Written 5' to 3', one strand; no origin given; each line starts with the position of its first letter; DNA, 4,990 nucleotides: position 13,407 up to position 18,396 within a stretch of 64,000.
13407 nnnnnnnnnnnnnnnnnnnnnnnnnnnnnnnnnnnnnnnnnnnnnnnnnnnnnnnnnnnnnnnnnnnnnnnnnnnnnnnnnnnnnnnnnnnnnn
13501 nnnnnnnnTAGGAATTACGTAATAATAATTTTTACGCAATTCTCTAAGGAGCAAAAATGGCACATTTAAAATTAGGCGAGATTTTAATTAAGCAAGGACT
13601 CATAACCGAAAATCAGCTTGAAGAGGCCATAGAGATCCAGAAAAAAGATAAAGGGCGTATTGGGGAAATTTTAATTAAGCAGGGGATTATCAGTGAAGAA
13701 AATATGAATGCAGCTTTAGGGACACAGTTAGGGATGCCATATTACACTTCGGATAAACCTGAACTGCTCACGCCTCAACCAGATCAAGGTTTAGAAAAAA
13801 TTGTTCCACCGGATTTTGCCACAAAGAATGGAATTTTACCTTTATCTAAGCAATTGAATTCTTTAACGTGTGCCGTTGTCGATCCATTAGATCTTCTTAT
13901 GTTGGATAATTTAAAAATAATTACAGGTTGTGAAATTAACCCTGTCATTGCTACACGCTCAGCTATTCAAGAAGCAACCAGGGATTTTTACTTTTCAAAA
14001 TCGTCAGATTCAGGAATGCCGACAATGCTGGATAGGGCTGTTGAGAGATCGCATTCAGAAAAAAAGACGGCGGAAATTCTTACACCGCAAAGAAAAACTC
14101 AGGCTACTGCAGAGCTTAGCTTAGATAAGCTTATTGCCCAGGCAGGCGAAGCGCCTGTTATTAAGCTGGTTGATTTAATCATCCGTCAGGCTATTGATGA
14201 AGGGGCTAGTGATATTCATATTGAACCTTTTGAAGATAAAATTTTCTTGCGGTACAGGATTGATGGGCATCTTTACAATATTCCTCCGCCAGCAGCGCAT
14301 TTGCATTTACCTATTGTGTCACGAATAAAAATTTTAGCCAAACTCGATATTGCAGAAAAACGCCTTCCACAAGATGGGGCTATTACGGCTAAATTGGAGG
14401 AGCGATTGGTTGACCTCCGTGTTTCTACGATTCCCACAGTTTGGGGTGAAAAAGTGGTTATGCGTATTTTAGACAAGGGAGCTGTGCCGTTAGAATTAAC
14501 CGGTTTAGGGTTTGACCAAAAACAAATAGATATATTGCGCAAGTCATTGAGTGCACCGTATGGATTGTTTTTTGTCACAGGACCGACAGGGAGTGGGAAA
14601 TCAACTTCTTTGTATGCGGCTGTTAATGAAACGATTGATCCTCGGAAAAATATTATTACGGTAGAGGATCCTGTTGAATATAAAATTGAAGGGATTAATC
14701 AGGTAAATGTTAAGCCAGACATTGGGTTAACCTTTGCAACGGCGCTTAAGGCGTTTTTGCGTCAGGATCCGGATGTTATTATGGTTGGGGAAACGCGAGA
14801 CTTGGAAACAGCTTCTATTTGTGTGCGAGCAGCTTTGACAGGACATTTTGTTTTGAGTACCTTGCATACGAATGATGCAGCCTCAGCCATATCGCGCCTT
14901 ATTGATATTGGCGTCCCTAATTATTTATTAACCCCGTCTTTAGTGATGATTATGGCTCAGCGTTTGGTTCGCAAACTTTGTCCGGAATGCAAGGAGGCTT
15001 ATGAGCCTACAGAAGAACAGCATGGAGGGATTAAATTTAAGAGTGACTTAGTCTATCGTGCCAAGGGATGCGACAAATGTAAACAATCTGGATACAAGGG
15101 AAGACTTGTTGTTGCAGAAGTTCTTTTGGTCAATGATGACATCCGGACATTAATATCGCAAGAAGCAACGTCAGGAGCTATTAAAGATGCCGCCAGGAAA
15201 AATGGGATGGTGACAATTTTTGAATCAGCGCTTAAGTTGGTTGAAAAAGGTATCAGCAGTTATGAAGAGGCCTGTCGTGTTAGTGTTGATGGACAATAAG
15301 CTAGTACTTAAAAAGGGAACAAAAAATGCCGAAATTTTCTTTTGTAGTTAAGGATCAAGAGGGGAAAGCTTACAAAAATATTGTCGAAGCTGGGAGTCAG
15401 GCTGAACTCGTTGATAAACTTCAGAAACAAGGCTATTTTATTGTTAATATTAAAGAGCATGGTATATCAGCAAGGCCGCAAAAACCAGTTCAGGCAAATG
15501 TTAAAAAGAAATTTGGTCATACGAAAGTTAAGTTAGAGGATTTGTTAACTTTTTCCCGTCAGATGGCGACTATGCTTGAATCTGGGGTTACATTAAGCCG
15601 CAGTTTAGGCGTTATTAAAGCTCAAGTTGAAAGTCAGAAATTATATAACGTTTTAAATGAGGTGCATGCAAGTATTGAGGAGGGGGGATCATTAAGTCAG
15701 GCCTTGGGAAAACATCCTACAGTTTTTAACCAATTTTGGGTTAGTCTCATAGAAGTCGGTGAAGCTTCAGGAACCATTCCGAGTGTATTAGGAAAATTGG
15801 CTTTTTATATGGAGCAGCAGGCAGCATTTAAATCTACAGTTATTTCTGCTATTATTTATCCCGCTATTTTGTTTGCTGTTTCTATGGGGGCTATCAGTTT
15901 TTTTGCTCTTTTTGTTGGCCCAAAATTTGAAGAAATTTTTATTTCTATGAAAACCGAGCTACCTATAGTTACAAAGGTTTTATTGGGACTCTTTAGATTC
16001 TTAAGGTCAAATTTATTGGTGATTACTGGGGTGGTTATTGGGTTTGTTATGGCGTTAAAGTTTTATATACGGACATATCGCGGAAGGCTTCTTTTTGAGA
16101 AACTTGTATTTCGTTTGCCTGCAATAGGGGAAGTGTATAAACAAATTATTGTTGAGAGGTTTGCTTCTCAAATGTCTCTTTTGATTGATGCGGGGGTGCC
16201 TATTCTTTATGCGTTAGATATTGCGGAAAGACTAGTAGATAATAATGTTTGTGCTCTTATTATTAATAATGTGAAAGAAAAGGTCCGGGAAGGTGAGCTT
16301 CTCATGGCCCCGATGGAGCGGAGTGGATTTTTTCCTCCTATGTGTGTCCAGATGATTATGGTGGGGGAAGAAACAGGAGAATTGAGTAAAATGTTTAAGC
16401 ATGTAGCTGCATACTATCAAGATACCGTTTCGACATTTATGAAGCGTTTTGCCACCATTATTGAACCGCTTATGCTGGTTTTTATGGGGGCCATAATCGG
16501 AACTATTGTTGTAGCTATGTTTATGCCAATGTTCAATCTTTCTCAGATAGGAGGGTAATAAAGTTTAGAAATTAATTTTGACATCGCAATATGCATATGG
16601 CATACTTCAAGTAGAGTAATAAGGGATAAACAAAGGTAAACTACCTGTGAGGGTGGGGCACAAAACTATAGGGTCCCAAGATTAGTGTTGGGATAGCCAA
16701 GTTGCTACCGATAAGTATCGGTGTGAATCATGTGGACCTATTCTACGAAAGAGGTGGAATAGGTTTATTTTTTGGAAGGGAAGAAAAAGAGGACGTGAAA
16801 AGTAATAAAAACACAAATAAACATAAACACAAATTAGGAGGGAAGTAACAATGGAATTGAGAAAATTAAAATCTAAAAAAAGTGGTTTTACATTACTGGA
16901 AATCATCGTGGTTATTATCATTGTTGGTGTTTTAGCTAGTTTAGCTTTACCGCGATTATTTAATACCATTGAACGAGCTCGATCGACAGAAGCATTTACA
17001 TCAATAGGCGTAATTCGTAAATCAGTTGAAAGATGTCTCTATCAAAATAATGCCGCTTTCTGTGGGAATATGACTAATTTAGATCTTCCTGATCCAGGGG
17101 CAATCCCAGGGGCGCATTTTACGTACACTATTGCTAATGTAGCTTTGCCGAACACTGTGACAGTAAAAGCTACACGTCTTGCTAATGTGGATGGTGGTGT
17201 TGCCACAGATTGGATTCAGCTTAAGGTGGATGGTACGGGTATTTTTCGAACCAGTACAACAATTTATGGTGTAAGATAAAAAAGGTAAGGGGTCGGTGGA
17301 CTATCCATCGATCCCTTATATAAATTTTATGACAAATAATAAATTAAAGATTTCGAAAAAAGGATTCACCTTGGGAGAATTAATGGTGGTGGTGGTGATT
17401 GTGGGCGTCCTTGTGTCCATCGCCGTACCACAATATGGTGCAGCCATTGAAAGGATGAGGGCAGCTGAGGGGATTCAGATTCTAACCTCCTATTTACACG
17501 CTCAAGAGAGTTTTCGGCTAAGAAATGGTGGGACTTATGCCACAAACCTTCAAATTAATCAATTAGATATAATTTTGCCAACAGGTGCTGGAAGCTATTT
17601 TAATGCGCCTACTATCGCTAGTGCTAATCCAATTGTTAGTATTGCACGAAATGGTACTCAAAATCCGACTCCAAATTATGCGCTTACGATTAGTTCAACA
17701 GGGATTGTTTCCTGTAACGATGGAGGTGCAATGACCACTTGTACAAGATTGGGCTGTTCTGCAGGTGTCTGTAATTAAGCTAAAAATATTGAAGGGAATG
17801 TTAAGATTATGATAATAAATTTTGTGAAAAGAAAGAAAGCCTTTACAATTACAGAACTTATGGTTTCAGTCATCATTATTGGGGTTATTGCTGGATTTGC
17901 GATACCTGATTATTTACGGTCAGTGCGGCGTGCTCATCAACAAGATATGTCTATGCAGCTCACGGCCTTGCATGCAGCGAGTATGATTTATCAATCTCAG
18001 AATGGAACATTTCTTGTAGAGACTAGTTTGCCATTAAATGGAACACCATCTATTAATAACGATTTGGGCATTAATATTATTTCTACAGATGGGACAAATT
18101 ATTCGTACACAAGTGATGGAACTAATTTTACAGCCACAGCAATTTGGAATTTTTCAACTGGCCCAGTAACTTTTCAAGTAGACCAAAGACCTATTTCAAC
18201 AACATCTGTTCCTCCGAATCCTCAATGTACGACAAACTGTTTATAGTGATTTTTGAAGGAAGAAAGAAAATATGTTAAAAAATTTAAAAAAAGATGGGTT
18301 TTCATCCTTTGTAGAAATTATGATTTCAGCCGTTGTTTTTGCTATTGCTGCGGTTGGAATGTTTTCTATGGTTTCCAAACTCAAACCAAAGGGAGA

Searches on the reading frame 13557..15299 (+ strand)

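Call 72: search_protein_families(library=pfam, proteins=[window:13557-15299:+], max_evalue=0.0001)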
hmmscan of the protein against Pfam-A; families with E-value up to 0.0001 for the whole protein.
window:13557-15299:+ (580 aa): 2 families
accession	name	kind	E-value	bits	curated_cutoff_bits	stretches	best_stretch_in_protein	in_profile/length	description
PF00437.27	T2SSE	-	2.4e-136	454.7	24.9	1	195-574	2-370/370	Type II/IV secretion system protein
PF05157.20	MshEN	-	6.2e-16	58.6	23.1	1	59-145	2-84/90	MshEN domain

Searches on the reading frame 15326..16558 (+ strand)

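Call 72: search_protein_families(library=pfam, proteins=[window:15326-16558:+], max_evalue=0.0001)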
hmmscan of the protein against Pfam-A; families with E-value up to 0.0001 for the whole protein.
window:15326-16558:+ (410 aa): 1 family
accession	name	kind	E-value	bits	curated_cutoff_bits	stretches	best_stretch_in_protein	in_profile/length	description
PF00482.28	T2SSF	-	4.6e-53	178.9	25.2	2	279-401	1-125/125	Type II secretion system (T2SS), protein F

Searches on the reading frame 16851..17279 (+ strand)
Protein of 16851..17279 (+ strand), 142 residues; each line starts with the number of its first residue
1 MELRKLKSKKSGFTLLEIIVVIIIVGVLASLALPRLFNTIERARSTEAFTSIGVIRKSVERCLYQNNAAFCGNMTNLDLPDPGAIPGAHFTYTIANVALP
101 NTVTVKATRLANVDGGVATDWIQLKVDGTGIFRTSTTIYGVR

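Call 72: search_protein_families(library=pfam, proteins=[window:16851-17279:+], max_evalue=0.0001)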
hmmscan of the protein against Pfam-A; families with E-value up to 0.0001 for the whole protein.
window:16851-17279:+ (142 aa): 1 family
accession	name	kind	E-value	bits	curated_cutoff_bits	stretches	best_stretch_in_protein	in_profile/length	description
PF07963.17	N_methyl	-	2e-07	30.8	21.2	1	8-33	2-27/27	Prokaryotic N-terminal methylation motif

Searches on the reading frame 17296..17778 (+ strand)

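Call 72: search_protein_families(library=pfam, proteins=[window:17296-17778:+], max_evalue=0.0001)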
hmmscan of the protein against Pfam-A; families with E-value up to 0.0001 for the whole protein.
window:17296-17778:+ (160 aa): 1 family
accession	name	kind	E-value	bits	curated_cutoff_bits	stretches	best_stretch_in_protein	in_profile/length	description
PF07963.17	N_methyl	-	4.2e-05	23.4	21.2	1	21-43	4-26/27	Prokaryotic N-terminal methylation motif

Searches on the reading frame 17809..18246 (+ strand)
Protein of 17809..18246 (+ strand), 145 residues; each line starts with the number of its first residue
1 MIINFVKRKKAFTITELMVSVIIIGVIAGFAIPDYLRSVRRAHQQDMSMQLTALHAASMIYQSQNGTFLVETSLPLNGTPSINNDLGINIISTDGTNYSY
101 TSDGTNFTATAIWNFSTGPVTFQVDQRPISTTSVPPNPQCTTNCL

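Call 72: search_protein_families(library=pfam, proteins=[window:17809-18246:+], max_evalue=0.0001)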
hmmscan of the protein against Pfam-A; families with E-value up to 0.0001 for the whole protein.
window:17809-18246:+ (145 aa): 1 family
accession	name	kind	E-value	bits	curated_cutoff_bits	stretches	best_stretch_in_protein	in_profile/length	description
PF07963.17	N_methyl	-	1.7e-05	24.7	21.2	1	7-31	2-26/27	Prokaryotic N-terminal methylation motif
